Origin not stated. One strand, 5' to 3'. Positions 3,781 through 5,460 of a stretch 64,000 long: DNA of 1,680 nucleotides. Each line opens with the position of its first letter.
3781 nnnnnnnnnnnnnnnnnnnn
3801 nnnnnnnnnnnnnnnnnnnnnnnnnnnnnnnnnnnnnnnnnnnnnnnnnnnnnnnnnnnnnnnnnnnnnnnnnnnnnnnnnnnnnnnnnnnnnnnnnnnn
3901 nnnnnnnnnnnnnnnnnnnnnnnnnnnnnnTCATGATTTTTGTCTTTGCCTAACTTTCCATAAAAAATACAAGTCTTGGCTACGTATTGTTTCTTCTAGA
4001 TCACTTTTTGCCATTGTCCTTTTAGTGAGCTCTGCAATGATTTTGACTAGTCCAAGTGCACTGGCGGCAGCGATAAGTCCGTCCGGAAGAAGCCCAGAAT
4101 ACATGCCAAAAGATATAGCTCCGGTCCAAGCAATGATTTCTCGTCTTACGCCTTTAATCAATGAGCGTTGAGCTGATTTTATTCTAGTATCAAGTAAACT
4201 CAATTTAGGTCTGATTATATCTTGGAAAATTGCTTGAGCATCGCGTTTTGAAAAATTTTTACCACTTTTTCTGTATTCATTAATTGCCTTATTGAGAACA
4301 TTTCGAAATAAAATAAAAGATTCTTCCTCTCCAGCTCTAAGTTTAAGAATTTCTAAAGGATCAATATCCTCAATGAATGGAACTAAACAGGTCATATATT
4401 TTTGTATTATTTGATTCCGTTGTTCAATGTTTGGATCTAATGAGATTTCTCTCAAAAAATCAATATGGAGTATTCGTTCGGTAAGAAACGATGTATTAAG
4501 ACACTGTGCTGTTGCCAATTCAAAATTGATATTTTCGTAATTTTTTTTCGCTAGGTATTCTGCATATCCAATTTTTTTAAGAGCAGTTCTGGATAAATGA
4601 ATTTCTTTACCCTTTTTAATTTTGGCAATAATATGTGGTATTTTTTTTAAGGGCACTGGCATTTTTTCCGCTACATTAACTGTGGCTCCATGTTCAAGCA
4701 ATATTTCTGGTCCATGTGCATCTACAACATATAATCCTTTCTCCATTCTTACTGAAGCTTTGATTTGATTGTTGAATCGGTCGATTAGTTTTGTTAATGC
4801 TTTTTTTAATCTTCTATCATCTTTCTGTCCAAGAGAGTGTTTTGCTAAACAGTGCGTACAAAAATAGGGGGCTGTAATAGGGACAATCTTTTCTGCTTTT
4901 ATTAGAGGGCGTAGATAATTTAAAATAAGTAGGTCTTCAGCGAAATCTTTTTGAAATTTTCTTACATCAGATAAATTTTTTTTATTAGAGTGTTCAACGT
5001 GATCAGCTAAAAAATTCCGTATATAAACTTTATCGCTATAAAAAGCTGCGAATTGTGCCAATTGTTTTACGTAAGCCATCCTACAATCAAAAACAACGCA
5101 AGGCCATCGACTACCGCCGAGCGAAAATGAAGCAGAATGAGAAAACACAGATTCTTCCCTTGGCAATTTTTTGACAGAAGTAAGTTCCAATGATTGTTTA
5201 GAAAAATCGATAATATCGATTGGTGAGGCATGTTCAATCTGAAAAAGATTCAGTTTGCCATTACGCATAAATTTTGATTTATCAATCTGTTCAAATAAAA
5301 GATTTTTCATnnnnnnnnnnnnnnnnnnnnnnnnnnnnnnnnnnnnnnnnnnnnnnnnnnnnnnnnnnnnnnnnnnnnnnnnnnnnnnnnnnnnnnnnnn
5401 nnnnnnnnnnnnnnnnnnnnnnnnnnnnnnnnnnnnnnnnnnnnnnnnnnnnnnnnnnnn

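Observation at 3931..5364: AT-rich 477-aa orphan gene between tRNA-Leu(GAG) and tRNA-Gln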

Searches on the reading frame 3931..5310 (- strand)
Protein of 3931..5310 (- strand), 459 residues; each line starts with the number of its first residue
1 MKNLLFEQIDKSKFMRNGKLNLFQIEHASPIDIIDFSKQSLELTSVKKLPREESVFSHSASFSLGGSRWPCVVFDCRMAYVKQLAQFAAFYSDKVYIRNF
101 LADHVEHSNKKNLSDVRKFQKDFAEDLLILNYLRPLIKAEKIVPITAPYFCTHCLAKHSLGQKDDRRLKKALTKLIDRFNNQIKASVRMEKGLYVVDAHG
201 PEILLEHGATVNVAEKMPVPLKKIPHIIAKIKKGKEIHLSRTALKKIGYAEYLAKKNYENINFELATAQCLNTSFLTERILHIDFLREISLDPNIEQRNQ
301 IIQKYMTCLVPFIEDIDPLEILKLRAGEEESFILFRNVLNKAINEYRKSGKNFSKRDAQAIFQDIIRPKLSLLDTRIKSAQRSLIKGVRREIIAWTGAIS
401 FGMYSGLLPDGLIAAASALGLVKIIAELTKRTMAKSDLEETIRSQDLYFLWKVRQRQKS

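Call 6: search_protein_families(library=pfam, proteins=[window:3931-5310:-], max_evalue=1)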
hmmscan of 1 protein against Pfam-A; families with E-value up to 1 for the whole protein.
window:3931-5310:- (459 aa): 2 families
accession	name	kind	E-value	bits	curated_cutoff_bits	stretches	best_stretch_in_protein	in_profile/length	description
PF00657.28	Lipase_GDSL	-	0.27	11.8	23.6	0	58-202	43-177/208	GDSL-like Lipase/Acylhydrolase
PF05464.17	Phi-29_GP4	-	0.36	11.4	27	0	80-125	17-61/126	Phi-29-like late genes activator (early protein GP4)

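Call 7: search_protein_families(library=padloc, proteins=[window:3931-5310:-], max_evalue=1)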
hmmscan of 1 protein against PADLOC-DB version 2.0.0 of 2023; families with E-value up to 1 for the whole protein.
window:3931-5310:- (459 aa): 0 families
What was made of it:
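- On Any known or candidate anti-phage defence protein family (PADLOC-DB v2.0.0): 0 families at E<=1 (call 7).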

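Call 8: search_protein_families(library=ncbifam, proteins=[window:3931-5310:-], max_evalue=1)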
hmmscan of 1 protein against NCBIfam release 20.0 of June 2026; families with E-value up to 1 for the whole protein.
window:3931-5310:- (459 aa): 0 families

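Call 9: find_homologous_proteins(query=window:3931-5310:-, max_evalue=0.001)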
Query window:3931-5310:- (459 aa): 84 proteins with E <= 0.001 among 8000 candidates.
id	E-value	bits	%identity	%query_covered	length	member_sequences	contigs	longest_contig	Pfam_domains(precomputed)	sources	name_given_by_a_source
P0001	0.0e+0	1015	100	100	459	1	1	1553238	-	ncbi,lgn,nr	ncbi:MAG: hypothetical protein JSV30_05580 [Candidatus Omnitrophota bacterium]|nr:MAG: hypothetical 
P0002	6.4e-153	528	53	99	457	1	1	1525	-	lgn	-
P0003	6.0e-150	518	50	100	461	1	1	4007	-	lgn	-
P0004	1.5e-147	510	49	100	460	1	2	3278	-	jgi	jgi:hypothetical protein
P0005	3.3e-145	503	49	100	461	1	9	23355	-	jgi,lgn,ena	jgi:hypothetical protein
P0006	2.0e-143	497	49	100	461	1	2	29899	-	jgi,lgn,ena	-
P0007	2.5e-139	483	49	100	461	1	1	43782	-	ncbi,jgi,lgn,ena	ncbi:MAG: hypothetical protein ABSH16_01055 [Sedimentisphaerales bacterium]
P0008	2.3e-132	460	46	99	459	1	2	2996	-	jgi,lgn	-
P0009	1.7e-130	454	46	99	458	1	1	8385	-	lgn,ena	-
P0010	7.9e-130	452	46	99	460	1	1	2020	-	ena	-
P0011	8.5e-130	452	46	99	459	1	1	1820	-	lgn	-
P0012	2.3e-129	450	48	89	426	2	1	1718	-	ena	-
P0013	4.7e-128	446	45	99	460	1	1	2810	-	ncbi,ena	-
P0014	7.2e-128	445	46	100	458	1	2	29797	-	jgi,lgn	jgi:hypothetical protein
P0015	1.2e-125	438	45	99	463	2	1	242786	-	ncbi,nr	ncbi:MAG TPA: hypothetical protein VNL17_11480 [Verrucomicrobiae bacterium]|nr:hypothetical protein 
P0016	4.5e-125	436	43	98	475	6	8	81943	-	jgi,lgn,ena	-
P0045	1.0e-101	359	40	99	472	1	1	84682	-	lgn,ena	-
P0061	9.7e-94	333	39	96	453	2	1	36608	-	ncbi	ncbi:MAG TPA: hypothetical protein VF092_15710 [Longimicrobium sp.]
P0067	5.7e-90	321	36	99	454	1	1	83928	-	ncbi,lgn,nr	ncbi:MAG TPA: hypothetical protein VF131_21215 [Blastocatellia bacterium]|nr:hypothetical protein [B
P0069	2.9e-89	318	36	92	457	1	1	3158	-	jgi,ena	jgi:hypothetical protein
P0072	1.1e-81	293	36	99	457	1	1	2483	-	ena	-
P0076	2.9e-74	269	35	92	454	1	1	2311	-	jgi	jgi:hypothetical protein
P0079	4.0e-72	262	34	94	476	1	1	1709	-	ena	-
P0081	9.3e-62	228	34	88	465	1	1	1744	-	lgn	-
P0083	1.4e-26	112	26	89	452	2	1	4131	-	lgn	-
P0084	2.0e-15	75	25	88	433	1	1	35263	-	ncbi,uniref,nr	ncbi:hypothetical protein [Fusibacter ferrireducens]|uniref:Uncharacterized protein n=1 Tax=Fusibact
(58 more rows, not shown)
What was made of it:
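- Checked: There are 84 full-length homologues by word-indexed search (call 9).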

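Call 15: search_solved_structures(query=A1, max_evalue=10)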
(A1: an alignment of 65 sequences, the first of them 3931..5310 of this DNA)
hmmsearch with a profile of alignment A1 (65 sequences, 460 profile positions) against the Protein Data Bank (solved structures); distinct sequences matched with E-value up to 10: 3.
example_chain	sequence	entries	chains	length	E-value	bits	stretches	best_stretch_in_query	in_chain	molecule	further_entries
5aj4_Ad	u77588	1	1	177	0.24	13.3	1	162-285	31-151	MITORIBOSOMAL PROTEIN MS26, MRPS26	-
5aj3_d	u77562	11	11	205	0.36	12.7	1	162-285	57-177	MITORIBOSOMAL PROTEIN MS26, MRPS26 | Mitochondrial ribosomal protein S26 | 28S ribosomal protein S26, mitochondrial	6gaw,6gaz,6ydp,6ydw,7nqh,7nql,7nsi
3jd5_d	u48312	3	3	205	0.59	12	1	162-243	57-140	28S ribosomal protein S26, mitochondrial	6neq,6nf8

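Call 16: find_encoding_contigs(protein=P0015, flank=8000, max_places=2)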
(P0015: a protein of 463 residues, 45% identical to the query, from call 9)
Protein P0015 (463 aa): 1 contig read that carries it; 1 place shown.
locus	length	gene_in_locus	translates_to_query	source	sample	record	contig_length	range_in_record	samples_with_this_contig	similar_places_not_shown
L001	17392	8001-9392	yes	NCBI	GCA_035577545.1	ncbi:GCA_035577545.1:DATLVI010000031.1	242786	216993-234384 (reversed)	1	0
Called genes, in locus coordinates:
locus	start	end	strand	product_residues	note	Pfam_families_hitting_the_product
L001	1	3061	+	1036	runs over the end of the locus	PF26449:DUF8128 (weak), PF01935:DUF87 (weak), PF10412:TrwB_AAD_bind (weak)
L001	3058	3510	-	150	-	-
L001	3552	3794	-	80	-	-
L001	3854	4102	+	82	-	PF13443:HTH_26, PF13560:HTH_31, PF12844:HTH_19 (weak), PF01381:HTH_3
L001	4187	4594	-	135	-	PF28078:GvpU-like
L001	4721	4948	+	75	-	-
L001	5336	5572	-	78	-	-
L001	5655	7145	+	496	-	PF00239:Resolvase, PF07508:Recombinase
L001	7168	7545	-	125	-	PF07883:Cupin_2 (weak)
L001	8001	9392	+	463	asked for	-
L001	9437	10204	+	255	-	PF06044:DpnI, PF17726:DpnI_C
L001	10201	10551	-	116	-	-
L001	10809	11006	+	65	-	-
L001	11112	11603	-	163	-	PF14534:DUF4440, PF12680:SnoaL_2 (weak)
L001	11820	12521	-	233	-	-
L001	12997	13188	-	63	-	-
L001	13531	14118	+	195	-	-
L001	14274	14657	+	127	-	-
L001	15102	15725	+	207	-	PF04366:Ysc84 (weak)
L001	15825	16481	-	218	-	PF06736:TMEM175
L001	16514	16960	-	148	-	-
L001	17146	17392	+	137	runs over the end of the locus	-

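Call 17: find_encoding_contigs(protein=P0007, flank=8000, max_places=2)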
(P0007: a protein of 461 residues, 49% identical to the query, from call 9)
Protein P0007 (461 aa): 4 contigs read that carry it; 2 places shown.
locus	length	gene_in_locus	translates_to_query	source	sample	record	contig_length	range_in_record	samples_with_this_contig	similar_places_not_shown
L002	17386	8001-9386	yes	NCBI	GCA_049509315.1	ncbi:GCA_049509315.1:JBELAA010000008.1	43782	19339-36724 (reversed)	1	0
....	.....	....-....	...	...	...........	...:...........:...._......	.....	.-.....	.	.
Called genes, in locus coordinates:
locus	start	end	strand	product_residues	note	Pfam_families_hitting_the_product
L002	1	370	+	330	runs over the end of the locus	PF03706:LPG_synthase_TM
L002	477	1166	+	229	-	PF04367:DUF502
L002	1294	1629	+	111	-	PF02482:Ribosomal_S30AE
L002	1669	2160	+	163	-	PF00359:PTS_EIIA_2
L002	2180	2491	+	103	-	PF00381:PTS-HPr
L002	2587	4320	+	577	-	PF05524:PEP-utilisers_N, PF00391:PEP-utilizers, PF02896:PEP-utilizers_C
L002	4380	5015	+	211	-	PF10105:DUF2344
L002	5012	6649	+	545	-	PF00575:S1, PF10150:RNase_E_G, PF20833:RNase_E_G_Thio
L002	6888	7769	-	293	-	-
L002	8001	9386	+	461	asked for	-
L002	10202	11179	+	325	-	PF13580:SIS_2 (faint), PF01380:SIS, PF00571:CBS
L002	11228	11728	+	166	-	PF08282:Hydrolase_3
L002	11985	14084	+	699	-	-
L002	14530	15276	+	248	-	PF13392:HNH_3 (weak), PF00847:AP2 (weak)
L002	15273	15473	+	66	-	-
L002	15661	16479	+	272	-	-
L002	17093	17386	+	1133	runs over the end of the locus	-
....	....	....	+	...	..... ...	-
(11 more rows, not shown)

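Call 18: find_encoding_contigs(protein=P0045, flank=8000, max_places=2)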
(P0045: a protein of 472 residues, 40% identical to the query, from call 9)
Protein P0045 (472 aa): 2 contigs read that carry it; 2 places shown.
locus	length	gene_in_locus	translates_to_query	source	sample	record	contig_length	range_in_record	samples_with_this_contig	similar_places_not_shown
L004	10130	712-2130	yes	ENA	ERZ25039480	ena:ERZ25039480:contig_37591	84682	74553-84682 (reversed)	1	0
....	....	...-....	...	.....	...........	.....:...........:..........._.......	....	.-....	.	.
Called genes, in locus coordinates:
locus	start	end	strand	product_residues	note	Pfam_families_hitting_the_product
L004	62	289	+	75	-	PF04014:MazE_antitoxin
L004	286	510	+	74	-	-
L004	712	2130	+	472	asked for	-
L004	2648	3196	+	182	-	-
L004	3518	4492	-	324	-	PF10518:TAT_signal (weak), PF23023:Anti-Pycsar_Apyc1, PF00753:Lactamase_B, PF12706:Lactamase_B_2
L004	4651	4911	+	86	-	PF02604:PhdYeFM_antitox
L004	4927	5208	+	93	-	PF05016:ParE_toxin, PF15781:ParE-like_toxin (faint)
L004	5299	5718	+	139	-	PF01243:PNPOx_N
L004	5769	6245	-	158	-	PF01134:GIDA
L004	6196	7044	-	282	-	PF00070:Pyr_redox (weak), PF00890:FAD_binding_2 (faint), PF01134:GIDA, PF01266:DAO, PF07992:Pyr_redox_2 (weak), PF12831:FAD_oxidored, PF13450:NAD_binding_8 (weak)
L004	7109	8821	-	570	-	PF02776:TPP_enzyme_N, PF00205:TPP_enzyme_M, PF02775:TPP_enzyme_C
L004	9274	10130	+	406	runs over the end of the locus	PF00682:HMGL-like, PF22617:HCS_D2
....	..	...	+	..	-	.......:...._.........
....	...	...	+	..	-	-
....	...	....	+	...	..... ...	-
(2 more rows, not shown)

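Call 20: find_encoding_contigs(protein=P0067, flank=8000, max_places=2)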
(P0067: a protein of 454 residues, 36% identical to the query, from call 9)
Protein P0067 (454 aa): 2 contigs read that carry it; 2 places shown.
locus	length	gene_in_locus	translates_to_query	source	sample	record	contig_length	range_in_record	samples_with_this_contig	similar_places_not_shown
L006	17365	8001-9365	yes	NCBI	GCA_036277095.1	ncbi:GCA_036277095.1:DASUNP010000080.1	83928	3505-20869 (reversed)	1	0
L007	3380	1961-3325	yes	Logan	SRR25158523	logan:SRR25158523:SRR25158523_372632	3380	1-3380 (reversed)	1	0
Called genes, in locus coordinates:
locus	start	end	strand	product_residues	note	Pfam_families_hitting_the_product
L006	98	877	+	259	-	PF02348:CTP_transf_3, PF12804:NTP_transf_3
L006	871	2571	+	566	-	PF06418:CTP_synth_N, PF00117:GATase, PF07722:Peptidase_C26 (weak)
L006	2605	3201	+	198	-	PF12867:DinB_2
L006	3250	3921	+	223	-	PF00702:Hydrolase, PF12710:HAD, PF13419:HAD_2, PF13242:Hydrolase_like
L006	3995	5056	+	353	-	PF00924:MS_channel_2nd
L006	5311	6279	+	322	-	PF00490:ALAD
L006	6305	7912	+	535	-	PF02113:Peptidase_S13, PF13354:Beta-lactamase2 (faint)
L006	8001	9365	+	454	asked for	-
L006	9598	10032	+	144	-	PF00376:MerR, PF13411:MerR_1, PF09278:MerR-DNA-bind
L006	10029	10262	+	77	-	-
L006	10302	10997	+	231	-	-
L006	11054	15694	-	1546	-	PF26182:Ig_NUP210_5th (faint), PF24908:Ig_SIBA-E_2nd (faint), PF00041:fn3 (faint), PF22352:K319L-like_PKD (faint), PF05345:He_PIG, PF17963:Big_9 (faint), PF05345:He_PIG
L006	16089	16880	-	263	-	PF10263:SprT-like (weak)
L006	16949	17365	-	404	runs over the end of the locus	PF13519:VWA_2 (weak), PF00092:VWA (weak)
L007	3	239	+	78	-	?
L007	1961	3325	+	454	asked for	-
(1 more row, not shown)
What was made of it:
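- Several loci are embedded among housekeeping genes (calls 17, 20).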

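Call 21: find_encoding_contigs(protein=P0016, flank=8000, max_places=3)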
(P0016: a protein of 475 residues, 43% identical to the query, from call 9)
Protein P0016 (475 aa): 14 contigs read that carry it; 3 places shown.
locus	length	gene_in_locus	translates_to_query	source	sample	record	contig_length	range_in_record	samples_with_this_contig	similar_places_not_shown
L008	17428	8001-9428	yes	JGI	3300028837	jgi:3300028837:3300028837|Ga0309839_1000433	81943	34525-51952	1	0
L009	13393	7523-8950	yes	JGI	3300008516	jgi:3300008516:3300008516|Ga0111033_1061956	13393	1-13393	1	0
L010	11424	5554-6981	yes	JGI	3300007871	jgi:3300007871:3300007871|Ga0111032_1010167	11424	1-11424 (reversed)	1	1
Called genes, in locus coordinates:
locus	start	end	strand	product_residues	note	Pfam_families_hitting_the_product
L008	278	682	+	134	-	PF04982:TM_HPP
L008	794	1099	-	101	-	-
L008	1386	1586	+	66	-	-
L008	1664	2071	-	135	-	PF00571:CBS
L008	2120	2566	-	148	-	-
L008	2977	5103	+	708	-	PF00571:CBS (weak)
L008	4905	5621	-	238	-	-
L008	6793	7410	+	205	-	PF13643:DUF4145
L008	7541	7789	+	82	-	PF05166:YcgL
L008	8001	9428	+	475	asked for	-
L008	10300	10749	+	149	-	-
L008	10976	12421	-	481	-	PF00884:Sulfatase, PF01663:Phosphodiest, PF16347:SGSH_C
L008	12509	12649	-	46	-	-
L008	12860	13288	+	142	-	PF07963:N_methyl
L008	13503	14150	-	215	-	PF07963:N_methyl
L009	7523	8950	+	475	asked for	-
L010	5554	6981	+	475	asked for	-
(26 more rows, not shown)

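Call 22: predict_structure(alignment_id=A1)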
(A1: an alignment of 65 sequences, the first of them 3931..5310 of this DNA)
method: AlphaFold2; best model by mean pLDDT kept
length: 459 residues; sequences in the alignment: 65
mean_pLDDT: 82.1   pTM: 0.81
mean pLDDT of the five models: 82.1, 79.2, 77.2, 71.9, 71.7
residues with pLDDT >= 90: 146; 70-90: 222; 50-70: 89; < 50: 2
segments of 3 or more residues with pLDDT < 50: none
pLDDT, mean of each block of 10 residues (from residue 1): 81 89 93 93 83 86 93 94 93 93 75 75 96 93 84 66 73 93 93 90 93 80 79 88 87 90 85 89 84 77 86 83 85 86 80 85 86 81 66 60 56 55 56 63 82 80
secondary structure, 60 per line:
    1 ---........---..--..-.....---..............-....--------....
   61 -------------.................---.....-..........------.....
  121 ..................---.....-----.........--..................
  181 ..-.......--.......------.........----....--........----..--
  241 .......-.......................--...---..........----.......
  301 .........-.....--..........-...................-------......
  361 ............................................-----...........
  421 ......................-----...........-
elements in order: H4-11 H22-26 H30-43 E57-60 H74-90 E94-98 H100-109 H116-138 E142-146 H152-160 H163-182 E184-190 E193-199 E209-214 H219-222 H225-232 H241-247 H249-271 E274-276 H280-289 H294-309 H311-315 H318-327 H329-347 H355-404 H410-442 H448-458
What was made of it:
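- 3931..5310 (-): Coding sequence of the 459-aa protein (ATG at 5310-5308, TGA stop at 3933-3931). It is a member of a large unnamed family. The AlphaFold2 (AF2) model has pLDDT 82 and pTM 0.81 (call 22).
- On Zn or Fe-S metalloprotein: Both pairs lie in loops after neighbouring parallel strands (call 22).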

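Call 24: search_protein_representatives(alignment_id=A1)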
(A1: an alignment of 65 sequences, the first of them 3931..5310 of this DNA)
Query: 65 sequences, 460 profile positions. Proteins with E-value up to 0.001 (for the whole library): 2426; up to 1e-10: 1478; up to 1e-30: 742. The best 150 are listed.
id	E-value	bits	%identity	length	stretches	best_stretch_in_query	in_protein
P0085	4.5e-183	625.6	-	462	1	1-459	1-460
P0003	1.2e-177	607.7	-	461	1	1-459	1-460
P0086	7.4e-174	595.2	-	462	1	1-458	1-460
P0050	2.9e-173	593.3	-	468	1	1-458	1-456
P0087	2.8e-170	583.4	-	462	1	1-457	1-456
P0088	1.4e-169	581.1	-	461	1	1-456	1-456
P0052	6.4e-169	579.0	-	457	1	1-457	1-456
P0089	1.3e-167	574.6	-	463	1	2-458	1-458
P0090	6.4e-167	572.3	-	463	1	3-458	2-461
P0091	7.0e-165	565.6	-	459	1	1-457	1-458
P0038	3.4e-164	563.4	-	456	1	1-457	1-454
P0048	3.5e-164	563.3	-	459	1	2-457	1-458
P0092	1.7e-163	561.1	-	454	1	1-459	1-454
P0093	5.6e-162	556.1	-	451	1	2-453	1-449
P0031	1.4e-161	554.8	-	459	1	1-459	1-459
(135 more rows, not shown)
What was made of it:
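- Checked: An exhaustive profile search gives 2,426 cluster representatives at E<=1e-3, of which 742 are at E<=1e-30 (call 24).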
